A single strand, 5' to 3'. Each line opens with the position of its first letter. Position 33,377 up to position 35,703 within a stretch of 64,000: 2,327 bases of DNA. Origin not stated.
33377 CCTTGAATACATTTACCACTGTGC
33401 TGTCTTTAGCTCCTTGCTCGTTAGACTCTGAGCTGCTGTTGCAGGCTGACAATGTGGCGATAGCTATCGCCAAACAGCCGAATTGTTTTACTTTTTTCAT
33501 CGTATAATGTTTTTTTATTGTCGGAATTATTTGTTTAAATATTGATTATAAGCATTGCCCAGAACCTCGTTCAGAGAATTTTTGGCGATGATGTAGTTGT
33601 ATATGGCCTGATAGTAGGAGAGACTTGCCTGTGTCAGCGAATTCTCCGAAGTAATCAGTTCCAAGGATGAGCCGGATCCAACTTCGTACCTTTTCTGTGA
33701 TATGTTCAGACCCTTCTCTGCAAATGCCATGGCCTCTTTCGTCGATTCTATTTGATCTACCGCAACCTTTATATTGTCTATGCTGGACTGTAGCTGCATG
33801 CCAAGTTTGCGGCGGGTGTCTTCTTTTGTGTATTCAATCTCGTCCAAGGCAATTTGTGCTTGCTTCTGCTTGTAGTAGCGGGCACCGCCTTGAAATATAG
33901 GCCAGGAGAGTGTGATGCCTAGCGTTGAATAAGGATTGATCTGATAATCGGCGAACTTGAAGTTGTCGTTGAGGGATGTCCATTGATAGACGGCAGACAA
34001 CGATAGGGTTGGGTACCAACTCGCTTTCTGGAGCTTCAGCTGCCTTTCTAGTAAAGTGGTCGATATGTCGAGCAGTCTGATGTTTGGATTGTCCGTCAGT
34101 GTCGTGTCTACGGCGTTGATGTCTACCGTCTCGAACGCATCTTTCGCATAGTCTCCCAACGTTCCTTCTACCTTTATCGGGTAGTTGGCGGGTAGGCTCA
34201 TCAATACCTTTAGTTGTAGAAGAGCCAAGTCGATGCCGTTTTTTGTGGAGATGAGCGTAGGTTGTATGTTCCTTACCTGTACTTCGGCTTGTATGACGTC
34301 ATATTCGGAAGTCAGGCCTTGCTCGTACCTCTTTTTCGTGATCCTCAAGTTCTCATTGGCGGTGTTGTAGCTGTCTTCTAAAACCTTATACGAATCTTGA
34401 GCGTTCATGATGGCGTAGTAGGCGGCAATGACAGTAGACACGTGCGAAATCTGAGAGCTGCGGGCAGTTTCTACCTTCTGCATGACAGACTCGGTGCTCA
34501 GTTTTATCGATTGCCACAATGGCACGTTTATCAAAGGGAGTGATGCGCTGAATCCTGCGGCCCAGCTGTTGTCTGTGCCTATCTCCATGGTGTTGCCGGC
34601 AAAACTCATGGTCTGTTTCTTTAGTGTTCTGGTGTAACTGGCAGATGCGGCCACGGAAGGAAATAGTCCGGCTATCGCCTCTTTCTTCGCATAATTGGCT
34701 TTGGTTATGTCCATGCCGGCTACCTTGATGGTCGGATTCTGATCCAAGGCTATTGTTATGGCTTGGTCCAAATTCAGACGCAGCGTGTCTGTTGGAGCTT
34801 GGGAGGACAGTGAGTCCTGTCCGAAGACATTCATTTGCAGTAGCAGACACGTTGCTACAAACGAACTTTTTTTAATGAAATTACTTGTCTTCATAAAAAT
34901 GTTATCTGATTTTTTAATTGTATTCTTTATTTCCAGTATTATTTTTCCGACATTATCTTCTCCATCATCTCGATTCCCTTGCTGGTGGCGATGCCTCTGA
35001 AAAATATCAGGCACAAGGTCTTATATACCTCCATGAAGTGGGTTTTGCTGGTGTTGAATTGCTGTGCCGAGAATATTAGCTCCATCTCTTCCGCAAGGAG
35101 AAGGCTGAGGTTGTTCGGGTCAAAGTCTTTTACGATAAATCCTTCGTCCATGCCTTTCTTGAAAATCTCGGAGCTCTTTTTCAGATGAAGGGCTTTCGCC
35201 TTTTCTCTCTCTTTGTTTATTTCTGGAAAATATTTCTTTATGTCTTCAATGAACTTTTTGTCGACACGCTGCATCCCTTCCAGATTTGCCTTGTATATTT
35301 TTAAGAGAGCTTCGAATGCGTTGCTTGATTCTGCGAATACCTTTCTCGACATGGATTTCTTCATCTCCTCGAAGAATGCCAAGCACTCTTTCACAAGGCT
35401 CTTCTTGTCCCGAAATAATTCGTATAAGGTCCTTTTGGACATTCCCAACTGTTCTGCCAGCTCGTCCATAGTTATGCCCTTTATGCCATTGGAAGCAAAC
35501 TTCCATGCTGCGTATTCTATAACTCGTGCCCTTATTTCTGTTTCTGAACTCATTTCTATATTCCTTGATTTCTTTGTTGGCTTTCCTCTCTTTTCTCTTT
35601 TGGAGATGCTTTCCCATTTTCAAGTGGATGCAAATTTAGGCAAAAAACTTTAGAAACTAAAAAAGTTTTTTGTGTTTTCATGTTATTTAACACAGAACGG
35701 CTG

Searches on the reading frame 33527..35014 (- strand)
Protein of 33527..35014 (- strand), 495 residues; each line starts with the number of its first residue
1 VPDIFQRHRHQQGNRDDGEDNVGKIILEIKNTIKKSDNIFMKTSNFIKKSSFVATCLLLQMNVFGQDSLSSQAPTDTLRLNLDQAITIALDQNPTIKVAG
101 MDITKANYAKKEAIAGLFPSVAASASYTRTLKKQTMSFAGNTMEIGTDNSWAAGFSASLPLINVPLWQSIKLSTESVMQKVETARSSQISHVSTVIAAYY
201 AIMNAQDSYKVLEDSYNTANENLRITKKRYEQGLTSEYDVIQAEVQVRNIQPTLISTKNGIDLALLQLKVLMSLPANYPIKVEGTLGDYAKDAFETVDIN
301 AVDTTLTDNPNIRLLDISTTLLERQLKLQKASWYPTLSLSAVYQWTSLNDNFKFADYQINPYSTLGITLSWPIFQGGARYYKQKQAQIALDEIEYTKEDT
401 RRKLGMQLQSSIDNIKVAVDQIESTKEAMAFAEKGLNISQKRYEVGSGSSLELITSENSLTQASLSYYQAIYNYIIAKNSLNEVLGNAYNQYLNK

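Call 13: search_protein_families(library=pfam, proteins=[window:33527-35014:-])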
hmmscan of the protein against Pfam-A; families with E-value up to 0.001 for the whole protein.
window:33527-35014:- (495 aa): 1 family
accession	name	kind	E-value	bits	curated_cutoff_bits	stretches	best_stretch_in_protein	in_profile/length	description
PF02321.23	OEP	-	1.3e-66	224.4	22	2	301-486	4-187/187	Outer membrane efflux protein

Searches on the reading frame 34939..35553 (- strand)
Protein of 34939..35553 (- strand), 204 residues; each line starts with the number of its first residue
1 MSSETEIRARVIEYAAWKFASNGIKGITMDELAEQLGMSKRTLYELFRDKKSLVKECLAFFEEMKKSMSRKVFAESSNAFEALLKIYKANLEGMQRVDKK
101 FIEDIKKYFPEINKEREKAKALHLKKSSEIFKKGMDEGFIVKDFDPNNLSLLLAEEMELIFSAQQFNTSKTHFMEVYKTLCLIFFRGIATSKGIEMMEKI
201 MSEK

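Call 13: search_protein_families(library=pfam, proteins=[window:34939-35553:-])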
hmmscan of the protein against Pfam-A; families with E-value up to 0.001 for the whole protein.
window:34939-35553:- (204 aa): 3 families
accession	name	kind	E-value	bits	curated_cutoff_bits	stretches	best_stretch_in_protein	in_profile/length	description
PF00440.29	TetR_N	-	3.2e-09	36.9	24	1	19-57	9-47/47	Bacterial regulatory proteins, tetR family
PF00165.29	HTH_AraC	-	6.6e-05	23.4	26.6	0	26-48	8-30/42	Bacterial regulatory helix-turn-helix proteins, AraC family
PF01381.28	HTH_3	-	0.00032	21.1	23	1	25-51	8-34/55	Helix-turn-helix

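Call 63: find_encoding_contigs(protein=window:34939-35553:-, flank=2500, max_places=10)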
Protein window:34939-35553:- (204 aa): 12 contigs read that carry it; 10 places shown.
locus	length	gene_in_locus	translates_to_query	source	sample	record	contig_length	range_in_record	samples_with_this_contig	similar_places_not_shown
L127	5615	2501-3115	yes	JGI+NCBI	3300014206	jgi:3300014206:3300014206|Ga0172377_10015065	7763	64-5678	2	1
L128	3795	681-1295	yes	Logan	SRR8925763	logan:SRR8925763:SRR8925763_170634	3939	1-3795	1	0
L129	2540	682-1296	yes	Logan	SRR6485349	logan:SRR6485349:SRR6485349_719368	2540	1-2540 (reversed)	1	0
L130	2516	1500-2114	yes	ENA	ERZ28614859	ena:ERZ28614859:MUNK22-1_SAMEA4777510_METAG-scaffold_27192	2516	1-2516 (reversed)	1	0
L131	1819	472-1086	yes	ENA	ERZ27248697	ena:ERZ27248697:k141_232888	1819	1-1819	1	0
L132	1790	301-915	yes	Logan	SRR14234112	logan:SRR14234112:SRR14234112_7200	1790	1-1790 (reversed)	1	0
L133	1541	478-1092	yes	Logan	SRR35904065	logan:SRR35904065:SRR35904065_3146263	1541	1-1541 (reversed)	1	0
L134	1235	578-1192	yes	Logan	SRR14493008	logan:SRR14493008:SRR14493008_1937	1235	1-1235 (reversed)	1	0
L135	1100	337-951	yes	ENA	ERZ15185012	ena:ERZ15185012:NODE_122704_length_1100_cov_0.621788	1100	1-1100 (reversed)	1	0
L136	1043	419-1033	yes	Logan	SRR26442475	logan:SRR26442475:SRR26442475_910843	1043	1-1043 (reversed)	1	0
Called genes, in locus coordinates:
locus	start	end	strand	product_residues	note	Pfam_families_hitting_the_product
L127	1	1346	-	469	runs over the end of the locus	?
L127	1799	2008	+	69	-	-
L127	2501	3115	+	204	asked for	PF00440:TetR_N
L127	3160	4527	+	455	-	PF02321:OEP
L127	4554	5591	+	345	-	PF25917:BSH_RND, PF25973:BSH_CzcB, PF25984:BSH_YknX (weak), PF25944:Beta-barrel_RND (weak), PF25954:Beta-barrel_RND_2, PF25990:Beta-barrel_YknX (weak), PF25967:RND-MFP_C (weak), PF25989:YknX_C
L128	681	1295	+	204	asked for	PF00440:TetR_N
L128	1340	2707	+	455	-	PF02321:OEP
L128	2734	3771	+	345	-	PF25917:BSH_RND, PF25973:BSH_CzcB, PF25984:BSH_YknX (weak), PF25944:Beta-barrel_RND (weak), PF25954:Beta-barrel_RND_2, PF25990:Beta-barrel_YknX (weak), PF25967:RND-MFP_C (weak), PF25989:YknX_C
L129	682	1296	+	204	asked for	PF00440:TetR_N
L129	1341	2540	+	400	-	?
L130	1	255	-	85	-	?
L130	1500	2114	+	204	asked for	PF00440:TetR_N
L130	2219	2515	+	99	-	?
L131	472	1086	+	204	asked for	PF00440:TetR_N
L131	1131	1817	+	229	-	?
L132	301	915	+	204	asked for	PF00440:TetR_N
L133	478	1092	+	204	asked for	PF00440:TetR_N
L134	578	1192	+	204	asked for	PF00440:TetR_N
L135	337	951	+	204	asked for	PF00440:TetR_N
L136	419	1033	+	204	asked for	PF00440:TetR_N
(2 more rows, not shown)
